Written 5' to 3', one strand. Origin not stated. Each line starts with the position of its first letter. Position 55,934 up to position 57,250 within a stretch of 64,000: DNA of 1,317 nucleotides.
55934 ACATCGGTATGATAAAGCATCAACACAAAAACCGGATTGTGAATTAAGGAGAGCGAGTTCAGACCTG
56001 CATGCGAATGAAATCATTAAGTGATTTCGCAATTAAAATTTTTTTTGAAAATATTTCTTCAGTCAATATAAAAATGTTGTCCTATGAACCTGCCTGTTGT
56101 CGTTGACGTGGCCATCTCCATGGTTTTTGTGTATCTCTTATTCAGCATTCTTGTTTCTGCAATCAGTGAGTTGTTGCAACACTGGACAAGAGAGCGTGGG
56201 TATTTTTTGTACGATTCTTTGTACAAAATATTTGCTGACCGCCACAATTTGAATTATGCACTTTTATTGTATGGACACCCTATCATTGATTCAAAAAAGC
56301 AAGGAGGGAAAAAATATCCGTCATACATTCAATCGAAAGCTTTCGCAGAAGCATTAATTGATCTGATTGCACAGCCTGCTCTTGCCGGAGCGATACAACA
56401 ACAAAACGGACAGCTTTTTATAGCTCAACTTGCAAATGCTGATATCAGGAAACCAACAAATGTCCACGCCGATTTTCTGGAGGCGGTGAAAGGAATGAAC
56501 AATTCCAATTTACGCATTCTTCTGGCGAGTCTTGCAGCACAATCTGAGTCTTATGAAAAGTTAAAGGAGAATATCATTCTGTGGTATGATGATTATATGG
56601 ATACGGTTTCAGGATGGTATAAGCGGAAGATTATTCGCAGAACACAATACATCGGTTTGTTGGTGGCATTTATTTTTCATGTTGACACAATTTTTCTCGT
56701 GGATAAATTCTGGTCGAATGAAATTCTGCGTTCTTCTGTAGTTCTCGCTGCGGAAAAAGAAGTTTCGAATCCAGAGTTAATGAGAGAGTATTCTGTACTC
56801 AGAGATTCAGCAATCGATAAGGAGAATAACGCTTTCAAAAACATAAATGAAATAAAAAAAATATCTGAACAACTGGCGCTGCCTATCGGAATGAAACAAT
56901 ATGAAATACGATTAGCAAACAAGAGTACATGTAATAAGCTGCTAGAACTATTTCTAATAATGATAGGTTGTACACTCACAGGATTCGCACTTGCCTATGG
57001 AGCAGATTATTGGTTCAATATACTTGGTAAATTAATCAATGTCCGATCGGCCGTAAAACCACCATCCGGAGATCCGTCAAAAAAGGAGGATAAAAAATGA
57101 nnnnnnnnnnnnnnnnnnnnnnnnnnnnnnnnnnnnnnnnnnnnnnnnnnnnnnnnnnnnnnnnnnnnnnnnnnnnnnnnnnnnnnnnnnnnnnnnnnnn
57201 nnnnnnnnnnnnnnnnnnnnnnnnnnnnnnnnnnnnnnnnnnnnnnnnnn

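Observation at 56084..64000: Low-GC 4-gene operon: membrane protein, two amidohydrolase-fold hydrolases, and a giant transmembrane Cache/P-loop NTPase. Candidate undescribed sensor-effector system.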

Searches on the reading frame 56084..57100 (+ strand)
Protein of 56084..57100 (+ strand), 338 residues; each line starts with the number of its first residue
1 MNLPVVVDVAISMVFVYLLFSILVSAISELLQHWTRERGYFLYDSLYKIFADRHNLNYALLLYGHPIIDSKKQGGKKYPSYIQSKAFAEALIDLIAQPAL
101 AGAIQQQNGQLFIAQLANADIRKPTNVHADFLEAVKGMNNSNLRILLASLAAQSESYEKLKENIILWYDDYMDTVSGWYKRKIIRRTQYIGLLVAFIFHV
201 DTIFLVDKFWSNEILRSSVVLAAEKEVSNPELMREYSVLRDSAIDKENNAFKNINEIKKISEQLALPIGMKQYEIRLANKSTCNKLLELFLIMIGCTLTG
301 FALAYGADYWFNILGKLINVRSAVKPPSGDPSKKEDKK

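Call 5: search_protein_families(library=pfam, proteins=[window:56084-57100:+], max_evalue=1)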
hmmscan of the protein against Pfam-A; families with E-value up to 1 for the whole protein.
window:56084-57100:+ (338 aa): 1 family
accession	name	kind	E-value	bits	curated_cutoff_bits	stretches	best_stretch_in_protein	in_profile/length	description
PF21727.2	DUF6863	-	0.06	14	27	1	104-165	41-102/123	Family of unknown function (DUF6863)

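Call 6: search_protein_families(library=padloc, proteins=[window:56084-57100:+], max_evalue=1)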
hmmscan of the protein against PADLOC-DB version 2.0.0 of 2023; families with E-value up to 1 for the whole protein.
window:56084-57100:+ (338 aa): 0 families

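Call 7: search_protein_families(library=ncbifam, proteins=[window:56084-57100:+], max_evalue=1)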
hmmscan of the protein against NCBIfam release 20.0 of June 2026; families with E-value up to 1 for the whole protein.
window:56084-57100:+ (338 aa): 1 family
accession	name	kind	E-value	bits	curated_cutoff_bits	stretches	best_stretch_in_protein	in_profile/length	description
NF001415.0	PRK00292.1-2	equivalog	0.029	13.6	333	1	221-307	195-282/346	glucokinase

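Call 26: find_homologous_proteins(query=window:56084-57100:+, max_evalue=0.001)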
Query window:56084-57100:+ (338 aa): 66 proteins with E <= 0.001 among 4413 candidates.
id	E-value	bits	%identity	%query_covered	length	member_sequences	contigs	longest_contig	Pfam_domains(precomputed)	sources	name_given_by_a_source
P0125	3.5e-219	745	100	100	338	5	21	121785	-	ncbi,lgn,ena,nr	ncbi:MAG TPA: hypothetical protein PKK99_00230 [Bacteroidia bacterium]|nr:hypothetical protein [Bact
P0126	2.4e-39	154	30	96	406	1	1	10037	-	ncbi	ncbi:hypothetical protein D3C71_643430 [compost metagenome]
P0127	3.7e-39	153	31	96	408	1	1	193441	-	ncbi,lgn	-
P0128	1.6e-37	148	32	97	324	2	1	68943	-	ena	-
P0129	1.7e-37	148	28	98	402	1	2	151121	-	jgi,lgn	jgi:hypothetical protein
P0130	5.8e-37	146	35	66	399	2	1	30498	-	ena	-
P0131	7.0e-37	146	31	96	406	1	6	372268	-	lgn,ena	-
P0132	2.2e-35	141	37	68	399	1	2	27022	-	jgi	jgi:hypothetical protein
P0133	5.2e-35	140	31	95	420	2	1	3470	-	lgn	-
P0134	1.7e-33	135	27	98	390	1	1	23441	-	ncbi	-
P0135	1.3e-30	125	29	96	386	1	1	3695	-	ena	-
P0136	2.5e-30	124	28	99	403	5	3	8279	-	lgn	-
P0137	4.8e-30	123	33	72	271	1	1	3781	-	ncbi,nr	ncbi:MAG: hypothetical protein OEX02_16305, partial [Cyclobacteriaceae bacterium]|nr:hypothetical pr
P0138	5.5e-30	123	30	99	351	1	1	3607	-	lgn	-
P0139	6.0e-29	120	26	96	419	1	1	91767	-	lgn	-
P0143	2.7e-27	114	28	96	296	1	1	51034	-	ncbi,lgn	ncbi:MAG TPA: hypothetical protein VGI16_15805 [Candidatus Acidoferrum sp.]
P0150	4.2e-24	104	31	64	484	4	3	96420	-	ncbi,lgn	-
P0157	3.0e-23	101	29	48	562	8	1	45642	-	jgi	jgi:hypothetical protein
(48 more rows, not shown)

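Call 28: find_related_loci(query=A2, collection=metagenome_contigs, flank=8000)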
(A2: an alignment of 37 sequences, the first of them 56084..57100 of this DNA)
Query A2 (338 aa) in metagenome_contigs; peptide patterns used: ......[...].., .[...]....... (x = any residue, [..] = any of these).
600 stretches matched a pattern (row limit reached: there are more); 503 encode a relative of the query (tblastn E <= 1e-3); the best 80 are kept; 80 distinct loci.
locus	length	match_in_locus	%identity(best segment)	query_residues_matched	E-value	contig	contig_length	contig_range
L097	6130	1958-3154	30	14-334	6e-44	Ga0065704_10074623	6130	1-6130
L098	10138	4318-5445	29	6-336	1e-41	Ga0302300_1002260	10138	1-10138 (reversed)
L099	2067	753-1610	31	5-335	1e-40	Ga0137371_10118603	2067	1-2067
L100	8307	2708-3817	28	6-330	2e-39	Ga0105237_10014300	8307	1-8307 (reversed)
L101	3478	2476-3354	32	5-328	3e-39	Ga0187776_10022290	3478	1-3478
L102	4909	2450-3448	28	6-338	1e-38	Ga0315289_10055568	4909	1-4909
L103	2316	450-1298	32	5-335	4e-38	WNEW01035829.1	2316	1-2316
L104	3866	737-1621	31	6-336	5e-38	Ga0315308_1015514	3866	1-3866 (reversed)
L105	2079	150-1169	29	2-331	7e-37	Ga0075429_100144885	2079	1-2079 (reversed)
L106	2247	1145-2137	28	6-327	4e-36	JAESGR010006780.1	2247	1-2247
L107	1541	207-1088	30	6-327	2e-36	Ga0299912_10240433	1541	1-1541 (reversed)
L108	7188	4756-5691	29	6-335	2e-35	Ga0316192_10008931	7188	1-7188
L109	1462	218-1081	28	6-327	4e-36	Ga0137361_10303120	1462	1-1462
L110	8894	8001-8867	31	5-328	2e-35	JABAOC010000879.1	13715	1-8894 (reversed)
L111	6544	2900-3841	30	6-326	7e-35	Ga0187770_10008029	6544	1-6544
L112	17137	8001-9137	26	7-335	7e-35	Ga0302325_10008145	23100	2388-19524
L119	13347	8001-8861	28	6-328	6e-34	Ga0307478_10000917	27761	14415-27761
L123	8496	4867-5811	30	5-328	2e-33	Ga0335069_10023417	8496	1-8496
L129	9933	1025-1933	30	7-323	9e-33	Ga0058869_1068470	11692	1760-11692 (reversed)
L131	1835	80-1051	28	6-338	8e-33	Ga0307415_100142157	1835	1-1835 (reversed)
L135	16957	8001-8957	29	5-337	2e-32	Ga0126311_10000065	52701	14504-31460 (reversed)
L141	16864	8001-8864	29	6-328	2e-31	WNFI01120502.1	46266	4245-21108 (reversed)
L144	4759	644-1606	26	5-326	1e-31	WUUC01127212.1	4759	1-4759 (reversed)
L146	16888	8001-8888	31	5-335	3e-31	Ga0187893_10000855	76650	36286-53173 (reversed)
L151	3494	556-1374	26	5-326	3e-31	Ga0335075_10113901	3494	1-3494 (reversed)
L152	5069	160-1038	27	5-335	4e-31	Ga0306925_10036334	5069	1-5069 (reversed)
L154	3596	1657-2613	28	5-328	4e-31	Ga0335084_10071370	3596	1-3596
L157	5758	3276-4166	28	5-326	9e-31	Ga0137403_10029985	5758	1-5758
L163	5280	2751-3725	28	5-338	3e-30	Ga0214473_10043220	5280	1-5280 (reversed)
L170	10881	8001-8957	28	5-333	6e-30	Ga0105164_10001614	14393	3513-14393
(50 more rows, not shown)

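Call 33: search_protein_families(library=pfam, alignment_id=A3, max_evalue=0.001)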
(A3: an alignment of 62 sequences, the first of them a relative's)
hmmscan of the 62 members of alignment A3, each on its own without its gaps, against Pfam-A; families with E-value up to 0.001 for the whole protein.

A. member 1, L097:3161-4468:+ (436 aa): 1 family
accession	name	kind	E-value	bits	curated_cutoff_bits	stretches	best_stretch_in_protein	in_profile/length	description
PF04909.20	Amidohydro_2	-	2.5e-09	37.8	26.4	1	183-433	105-288/289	Amidohydrolase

B. families by the number of members that match (of 62 scanned): 50 families (the first 25 are shown)
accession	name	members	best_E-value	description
PF04909.20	Amidohydro_2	7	1.3e-17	Amidohydrolase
PF01471.23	PG_binding_1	4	2.1e-21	Putative peptidoglycan binding domain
PF09286.16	Pro-kuma_activ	4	6.5e-17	Pro-kumamolisin, activation domain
PF01510.30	Amidase_2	3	2.9e-16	N-acetylmuramoyl-L-alanine amidase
PF00082.27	Peptidase_S8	3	4.3e-15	Subtilase family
PF09994.14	T6SS_Tle1-like_cat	2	2.7e-52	T6SS, Phospholipase effector Tle1-like, catalytic domain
PF09374.15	PG_binding_3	2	2.3e-09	Predicted Peptidoglycan domain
PF13191.12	AAA_16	2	2.6e-08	AAA ATPase domain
PF04185.19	Phosphoesterase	1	7.4e-74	Phosphoesterase family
PF00933.27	Glyco_hydro_3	1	5.4e-70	Glycosyl hydrolase family 3 N terminal domain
PF12831.13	FAD_oxidored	1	2.6e-65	FAD dependent oxidoreductase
PF01915.27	Glyco_hydro_3_C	1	4.7e-58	Glycosyl hydrolase family 3 C-terminal domain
PF01183.26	Glyco_hydro_25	1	2.1e-50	Glycosyl hydrolases family 25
PF20629.2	GD_AH_C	1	3.9e-49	D-galactarate/Altronate dehydratase, C-terminal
PF07693.20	KAP_NTPase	1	2e-38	KAP family P-loop domain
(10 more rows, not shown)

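Call 36: search_protein_families(library=pfam, alignment_id=A4, max_evalue=0.001)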
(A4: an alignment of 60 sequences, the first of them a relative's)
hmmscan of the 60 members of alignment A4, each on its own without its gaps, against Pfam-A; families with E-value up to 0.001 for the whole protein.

A. member 1, L097:1298-1561:+ (88 aa): 0 families

B. families by the number of members that match (of 60 scanned): 28 families (the first 25 are shown)
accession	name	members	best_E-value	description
PF20129.4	DUF6519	3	1.4e-96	Family of unknown function (DUF6519)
PF04185.19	Phosphoesterase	2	3.9e-76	Phosphoesterase family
PF03023.19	MurJ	1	3.5e-93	Lipid II flippase MurJ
PF09994.14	T6SS_Tle1-like_cat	1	2.3e-68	T6SS, Phospholipase effector Tle1-like, catalytic domain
PF00004.35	AAA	1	2.7e-30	ATPase family associated with various cellular activities (AAA)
PF00730.31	HhH-GPD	1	2.8e-25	HhH-GPD superfamily base excision DNA repair protein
PF09195.17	Endonuc-BglII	1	6.5e-20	Restriction endonuclease BglII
PF09286.16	Pro-kuma_activ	1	1.1e-18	Pro-kumamolisin, activation domain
PF05199.19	GMC_oxred_C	1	1.5e-15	GMC oxidoreductase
PF00753.33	Lactamase_B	1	5.3e-13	Metallo-beta-lactamase superfamily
PF13358.12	DDE_3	1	1.5e-12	DDE superfamily endonuclease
PF01244.27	Peptidase_M19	1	7.7e-10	Membrane dipeptidase (Peptidase family M19)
PF00656.27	Peptidase_C14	1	1.5e-09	Caspase domain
PF17862.7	AAA_lid_3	1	2.2e-09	AAA+ lid domain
PF12706.13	Lactamase_B_2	1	8.9e-08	Beta-lactamase superfamily domain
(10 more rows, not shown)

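Call 37: search_protein_families(library=pfam, proteins=[L135:8893-9936:+, L119:8892-10616:+, L151:1173-2429:+, L154:3-1631:+, L141:8915-10396:+, L170:6275-7915:+, L131:1008-1835:+, L157:1700-3112:+, L146:9281-12151:+, L123:5824-8052:+], max_evalue=0.001)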
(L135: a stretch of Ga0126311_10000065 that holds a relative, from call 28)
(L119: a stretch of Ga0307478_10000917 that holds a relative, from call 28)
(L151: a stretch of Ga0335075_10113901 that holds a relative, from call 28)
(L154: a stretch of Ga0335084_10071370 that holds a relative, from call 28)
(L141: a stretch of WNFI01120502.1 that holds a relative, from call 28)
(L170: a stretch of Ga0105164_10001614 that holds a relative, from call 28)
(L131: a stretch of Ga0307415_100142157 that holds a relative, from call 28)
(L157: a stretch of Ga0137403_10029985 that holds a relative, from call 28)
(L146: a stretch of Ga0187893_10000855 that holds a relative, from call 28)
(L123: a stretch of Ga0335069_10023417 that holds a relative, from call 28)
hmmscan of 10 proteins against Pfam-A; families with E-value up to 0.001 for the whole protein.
L135:8893-9936:+ (348 aa): 0 families

L119:8892-10616:+ (575 aa): 2 families
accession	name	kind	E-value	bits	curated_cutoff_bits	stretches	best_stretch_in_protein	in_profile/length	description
PF09286.16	Pro-kuma_activ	-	1.1e-15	58.6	23.5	1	54-174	16-142/143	Pro-kumamolisin, activation domain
PF00082.27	Peptidase_S8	-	4.3e-12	46.4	21.8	1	276-519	62-258/288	Subtilase family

L151:1173-2429:+ (419 aa): 3 families
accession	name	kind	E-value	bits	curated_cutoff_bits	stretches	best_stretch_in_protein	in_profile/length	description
PF01510.30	Amidase_2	-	4.8e-15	56.5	26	1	188-314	7-130/131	N-acetylmuramoyl-L-alanine amidase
PF01471.23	PG_binding_1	-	8.6e-13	48.7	23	1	364-409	10-57/57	Putative peptidoglycan binding domain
PF09374.15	PG_binding_3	-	1.4e-05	25.6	24.6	0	363-390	3-34/76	Predicted Peptidoglycan domain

L154:3-1631:+ (543 aa): 1 family
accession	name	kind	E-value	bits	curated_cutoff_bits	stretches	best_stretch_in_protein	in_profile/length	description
PF09994.14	T6SS_Tle1-like_cat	-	2.3e-68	231.1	27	1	135-424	2-287/287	T6SS, Phospholipase effector Tle1-like, catalytic domain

L141:8915-10396:+ (494 aa): 1 family
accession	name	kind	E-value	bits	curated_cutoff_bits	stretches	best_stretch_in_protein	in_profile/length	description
PF04185.19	Phosphoesterase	-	7.4e-74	249.5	23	1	10-365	1-355/356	Phosphoesterase family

L170:6275-7915:+ (547 aa): 1 family
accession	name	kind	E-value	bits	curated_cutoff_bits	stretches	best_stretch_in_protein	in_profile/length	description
PF20129.4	DUF6519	-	1.4e-96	324.8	22.4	3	250-521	244-514/593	Family of unknown function (DUF6519)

L131:1008-1835:+ (276 aa): 0 families

L157:1700-3112:+ (471 aa): 0 families

L146:9281-12151:+ (957 aa): 12 families
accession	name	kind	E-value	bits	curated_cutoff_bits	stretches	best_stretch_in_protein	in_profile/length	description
PF17760.6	UvrA_inter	-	1.6e-36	125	23.3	1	253-362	1-108/109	UvrA interaction domain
PF00005.33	ABC_tran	-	1.9e-19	71.1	25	1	823-877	86-137/137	ABC transporter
PF02463.25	SMC_N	-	4.3e-11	43.1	40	0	127-579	5-211/220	RecF/RecN/SMC N terminal domain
PF13191.12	AAA_16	-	2.6e-08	35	32.6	0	145-191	22-73/167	AAA ATPase domain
PF13555.12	AAA_29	-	1.3e-07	31.7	27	0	646-667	18-39/61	P-loop containing region of AAA domain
PF20703.3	nSTAND1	-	2.1e-06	28.1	27.1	0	133-173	19-59/379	Novel STAND NTPase 1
PF13481.12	AAA_25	-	1.8e-05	24.9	27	0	644-674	27-57/195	AAA domain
PF13476.12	AAA_23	-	0.0001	23.4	27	0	126-163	1-35/201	AAA domain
PF03193.22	RsgA_GTPase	-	0.00012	22.4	30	0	129-164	89-123/174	RsgA GTPase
PF00684.25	DnaJ_CXXCXGXG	-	0.00014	22.5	32.7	0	755-786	17-51/65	DnaJ central domain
PF13304.12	AAA_21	-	0.00018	22.1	27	0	862-903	254-295/304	AAA domain, putative AbiEii toxin, Type IV TA system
PF12399.14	BCA_ABC_TP_C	-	0.00072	19.5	25.5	0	590-603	2-15/27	Branched-chain amino acid ATP-binding cassette transporter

L123:5824-8052:+ (743 aa): 3 families
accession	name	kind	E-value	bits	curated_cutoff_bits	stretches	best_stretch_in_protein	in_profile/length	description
PF00933.27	Glyco_hydro_3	-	5.4e-70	236.8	27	1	52-354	1-316/316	Glycosyl hydrolase family 3 N terminal domain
PF01915.27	Glyco_hydro_3_C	-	4.7e-58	196.9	31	1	392-623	1-200/200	Glycosyl hydrolase family 3 C-terminal domain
PF14310.12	Fn3-like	-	3.1e-23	82.1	25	1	660-730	1-71/71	Fibronectin type III-like domain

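Call 53: predict_structure(alignment_id=A5)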
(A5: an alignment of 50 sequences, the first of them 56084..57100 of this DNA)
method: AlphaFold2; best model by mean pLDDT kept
length: 338 residues; sequences in the alignment: 50
mean_pLDDT: 90.5   pTM: 0.83
mean pLDDT of the five models: 90.5, 89.2, 88.7, 88.5, 88.5
residues with pLDDT >= 90: 255; 70-90: 54; 50-70: 29; < 50: 0
segments of 3 or more residues with pLDDT < 50: none
pLDDT, mean of each block of 10 residues (from residue 1): 91 97 93 91 95 92 93 85 97 89 70 66 86 96 97 97 98 95 95 97 97 97 93 77 75 90 94 92 95 98 96 96 84 67
secondary structure, 60 per line:
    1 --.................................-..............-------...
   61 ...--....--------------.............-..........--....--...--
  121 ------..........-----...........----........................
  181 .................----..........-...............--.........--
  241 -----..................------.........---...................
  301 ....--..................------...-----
elements in order: H3-35 H37-50 H58-63 H66-69 H84-96 H98-103 E104-107 E110-113 H127-136 H142-152 H157-197 H202-211 H213-227 H230-238 H246-263 H270-278 H282-304 H307-324

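Call 71: search_protein_families(library=phrogs, proteins=[window:56084-57100:+, P0157, P0143], max_evalue=0.1)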
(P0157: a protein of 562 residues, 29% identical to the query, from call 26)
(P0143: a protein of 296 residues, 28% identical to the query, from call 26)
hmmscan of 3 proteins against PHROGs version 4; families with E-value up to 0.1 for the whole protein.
window:56084-57100:+ (338 aa): 0 families

P0157 (562 aa): 0 families

P0143 (296 aa): 1 family
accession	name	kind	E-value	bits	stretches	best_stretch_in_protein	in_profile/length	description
phrog_9993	-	unknown function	0.032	15.6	1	131-184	6-62/91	-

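Call 85: search_protein_families(library=pfam, alignment_id=A8, max_evalue=0.0001)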
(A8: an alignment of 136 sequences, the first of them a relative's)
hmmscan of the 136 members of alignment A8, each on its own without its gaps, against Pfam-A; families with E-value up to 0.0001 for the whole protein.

A. member 1, L097:4661-5263:+ (201 aa): 1 family
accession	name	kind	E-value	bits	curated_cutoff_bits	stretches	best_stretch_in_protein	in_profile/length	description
PF00440.29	TetR_N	-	1.1e-15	57.6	24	1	12-58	1-47/47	Bacterial regulatory proteins, tetR family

B. families by the number of members that match (of 136 scanned): 149 families (the first 25 are shown)
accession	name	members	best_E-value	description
PF04909.20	Amidohydro_2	5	1.3e-17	Amidohydrolase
PF04185.19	Phosphoesterase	4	3.8e-76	Phosphoesterase family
PF09286.16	Pro-kuma_activ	4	4.8e-19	Pro-kumamolisin, activation domain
PF00082.27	Peptidase_S8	4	6.8e-13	Subtilase family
PF00515.34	TPR_1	3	1.3e-36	Tetratricopeptide repeat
PF07719.23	TPR_2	3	8.5e-35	Tetratricopeptide repeat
PF13431.12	TPR_17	3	5.6e-29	Tetratricopeptide repeat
PF13414.12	TPR_11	3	1.9e-27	TPR repeat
PF13181.12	TPR_8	3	6.5e-25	Tetratricopeptide repeat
PF01471.23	PG_binding_1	3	2.1e-21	Putative peptidoglycan binding domain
PF13432.12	TPR_16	3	2.5e-21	Tetratricopeptide repeat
PF14559.12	TPR_19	3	9.9e-21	Tetratricopeptide repeat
PF13428.12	TPR_14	3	2.4e-17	Tetratricopeptide repeat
PF13424.12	TPR_12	3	4.3e-16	Tetratricopeptide repeat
PF02515.22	CoA_transf_3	2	2.1e-122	CoA-transferase family III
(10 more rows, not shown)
